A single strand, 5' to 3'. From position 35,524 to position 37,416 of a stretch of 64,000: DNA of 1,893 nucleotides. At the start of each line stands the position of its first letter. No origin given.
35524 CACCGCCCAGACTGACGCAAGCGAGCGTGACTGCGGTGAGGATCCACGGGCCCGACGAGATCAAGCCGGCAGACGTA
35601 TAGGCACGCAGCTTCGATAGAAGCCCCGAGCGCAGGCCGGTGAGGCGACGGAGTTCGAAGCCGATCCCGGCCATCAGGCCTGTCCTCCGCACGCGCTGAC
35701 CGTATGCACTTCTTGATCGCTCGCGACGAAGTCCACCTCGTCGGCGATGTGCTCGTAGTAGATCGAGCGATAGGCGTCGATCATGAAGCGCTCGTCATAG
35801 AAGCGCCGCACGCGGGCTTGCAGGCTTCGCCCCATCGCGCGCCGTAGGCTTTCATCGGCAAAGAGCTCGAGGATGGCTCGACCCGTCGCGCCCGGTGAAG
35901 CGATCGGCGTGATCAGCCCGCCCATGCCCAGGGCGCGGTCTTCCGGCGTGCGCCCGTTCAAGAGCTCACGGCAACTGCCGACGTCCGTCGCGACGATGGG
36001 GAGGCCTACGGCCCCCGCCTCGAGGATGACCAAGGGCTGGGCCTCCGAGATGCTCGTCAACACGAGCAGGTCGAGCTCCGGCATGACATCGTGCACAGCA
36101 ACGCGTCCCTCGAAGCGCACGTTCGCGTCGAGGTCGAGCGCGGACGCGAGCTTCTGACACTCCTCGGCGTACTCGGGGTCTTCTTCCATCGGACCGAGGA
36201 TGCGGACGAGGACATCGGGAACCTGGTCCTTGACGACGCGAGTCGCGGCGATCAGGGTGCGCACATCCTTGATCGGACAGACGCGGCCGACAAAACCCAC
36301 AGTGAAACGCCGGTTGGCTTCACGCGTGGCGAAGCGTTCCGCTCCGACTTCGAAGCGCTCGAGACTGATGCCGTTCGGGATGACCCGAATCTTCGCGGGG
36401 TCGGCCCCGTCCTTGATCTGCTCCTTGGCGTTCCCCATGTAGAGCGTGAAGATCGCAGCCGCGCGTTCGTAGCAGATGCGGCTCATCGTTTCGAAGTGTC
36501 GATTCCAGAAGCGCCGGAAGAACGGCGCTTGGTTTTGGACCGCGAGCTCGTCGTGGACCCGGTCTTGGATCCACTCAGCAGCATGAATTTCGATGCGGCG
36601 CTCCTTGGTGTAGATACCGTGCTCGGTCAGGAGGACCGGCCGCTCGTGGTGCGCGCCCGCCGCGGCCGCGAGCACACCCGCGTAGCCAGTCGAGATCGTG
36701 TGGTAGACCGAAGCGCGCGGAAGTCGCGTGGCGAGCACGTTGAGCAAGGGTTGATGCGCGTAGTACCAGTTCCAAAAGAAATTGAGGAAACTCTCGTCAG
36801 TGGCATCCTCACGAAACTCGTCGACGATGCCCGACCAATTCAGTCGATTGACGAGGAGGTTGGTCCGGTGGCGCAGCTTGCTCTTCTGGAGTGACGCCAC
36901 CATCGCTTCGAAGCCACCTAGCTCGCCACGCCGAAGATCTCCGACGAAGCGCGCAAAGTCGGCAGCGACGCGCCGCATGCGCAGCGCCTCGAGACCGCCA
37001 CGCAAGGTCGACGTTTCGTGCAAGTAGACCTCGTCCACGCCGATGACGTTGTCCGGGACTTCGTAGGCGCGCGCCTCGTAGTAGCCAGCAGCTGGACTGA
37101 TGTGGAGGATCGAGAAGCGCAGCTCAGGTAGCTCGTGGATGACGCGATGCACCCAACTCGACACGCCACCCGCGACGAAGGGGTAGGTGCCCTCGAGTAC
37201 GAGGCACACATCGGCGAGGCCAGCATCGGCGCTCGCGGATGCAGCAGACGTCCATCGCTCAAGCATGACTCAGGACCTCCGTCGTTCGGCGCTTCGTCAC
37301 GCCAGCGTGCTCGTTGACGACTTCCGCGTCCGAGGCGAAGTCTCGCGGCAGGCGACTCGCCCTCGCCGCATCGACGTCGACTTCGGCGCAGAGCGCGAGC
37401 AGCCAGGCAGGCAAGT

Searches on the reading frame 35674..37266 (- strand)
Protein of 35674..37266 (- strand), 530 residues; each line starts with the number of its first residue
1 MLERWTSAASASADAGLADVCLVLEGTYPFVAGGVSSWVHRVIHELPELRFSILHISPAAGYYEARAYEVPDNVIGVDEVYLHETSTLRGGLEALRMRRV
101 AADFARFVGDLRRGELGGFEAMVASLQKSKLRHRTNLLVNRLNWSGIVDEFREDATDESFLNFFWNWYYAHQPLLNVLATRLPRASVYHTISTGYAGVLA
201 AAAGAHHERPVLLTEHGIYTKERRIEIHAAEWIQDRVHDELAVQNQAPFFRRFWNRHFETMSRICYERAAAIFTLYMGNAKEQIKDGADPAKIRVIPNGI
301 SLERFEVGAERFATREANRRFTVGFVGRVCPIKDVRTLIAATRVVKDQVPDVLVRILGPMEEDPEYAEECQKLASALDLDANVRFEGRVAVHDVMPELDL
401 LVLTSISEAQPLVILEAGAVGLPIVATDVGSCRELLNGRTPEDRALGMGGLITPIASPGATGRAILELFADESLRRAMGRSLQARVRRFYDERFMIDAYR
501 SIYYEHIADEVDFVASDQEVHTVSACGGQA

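Call 35: search_protein_families(library=pfam, proteins=[window:35674-37266:-], max_evalue=0.0001)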
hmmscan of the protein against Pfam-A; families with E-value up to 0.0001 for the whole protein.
window:35674-37266:- (530 aa): 5 families
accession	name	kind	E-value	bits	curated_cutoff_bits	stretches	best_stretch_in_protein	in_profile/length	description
PF11997.14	DUF3492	-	3.1e-78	263.7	23.3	1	18-290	1-267/268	Domain of unknown function (DUF3492)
PF13692.12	Glyco_trans_1_4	-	8e-23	81.7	27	1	321-471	2-142/142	Glycosyl transferases group 1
PF00534.26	Glycos_transf_1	-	9.5e-23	81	26.4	1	310-480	5-167/172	Glycosyl transferases group 1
PF13439.12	Glyco_transf_4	-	2.7e-09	37.7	28.5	1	165-304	54-170/170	Glycosyltransferase Family 4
PF13579.12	Glyco_trans_4_4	-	3.2e-06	28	29.7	1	178-299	67-158/158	Glycosyl transferase 4-like domain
